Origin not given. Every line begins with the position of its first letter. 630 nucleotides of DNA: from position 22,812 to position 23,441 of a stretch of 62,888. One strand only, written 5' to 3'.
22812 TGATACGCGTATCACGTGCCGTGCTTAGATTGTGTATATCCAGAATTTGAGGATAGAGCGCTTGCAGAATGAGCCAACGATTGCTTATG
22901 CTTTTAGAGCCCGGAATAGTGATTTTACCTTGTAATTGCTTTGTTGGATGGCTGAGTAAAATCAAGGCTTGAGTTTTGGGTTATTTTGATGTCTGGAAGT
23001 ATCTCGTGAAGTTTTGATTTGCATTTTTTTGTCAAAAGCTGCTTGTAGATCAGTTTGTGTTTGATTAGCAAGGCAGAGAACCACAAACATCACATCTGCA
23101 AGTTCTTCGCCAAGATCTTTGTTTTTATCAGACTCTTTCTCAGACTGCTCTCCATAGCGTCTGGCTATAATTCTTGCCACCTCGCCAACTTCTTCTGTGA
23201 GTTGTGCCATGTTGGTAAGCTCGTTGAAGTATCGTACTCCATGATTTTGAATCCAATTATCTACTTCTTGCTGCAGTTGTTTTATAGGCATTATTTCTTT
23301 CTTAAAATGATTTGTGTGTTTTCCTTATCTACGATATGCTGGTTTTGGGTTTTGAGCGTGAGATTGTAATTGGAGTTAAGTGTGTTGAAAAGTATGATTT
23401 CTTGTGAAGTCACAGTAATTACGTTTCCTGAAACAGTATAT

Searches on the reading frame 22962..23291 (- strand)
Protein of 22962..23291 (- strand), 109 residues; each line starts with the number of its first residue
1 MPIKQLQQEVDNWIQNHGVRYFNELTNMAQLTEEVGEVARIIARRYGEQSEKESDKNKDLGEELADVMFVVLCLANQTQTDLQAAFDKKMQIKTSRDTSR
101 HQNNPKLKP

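Call 77: search_protein_families(library=pfam, proteins=[window:22962-23291:-], max_evalue=0.00001)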
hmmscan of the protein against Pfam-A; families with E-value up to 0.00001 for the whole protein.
window:22962-23291:- (109 aa): 1 family
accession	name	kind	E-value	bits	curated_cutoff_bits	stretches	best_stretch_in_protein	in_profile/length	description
PF03819.22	MazG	-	1.7e-12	47.9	22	1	23-94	2-67/74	MazG nucleotide pyrophosphohydrolase domain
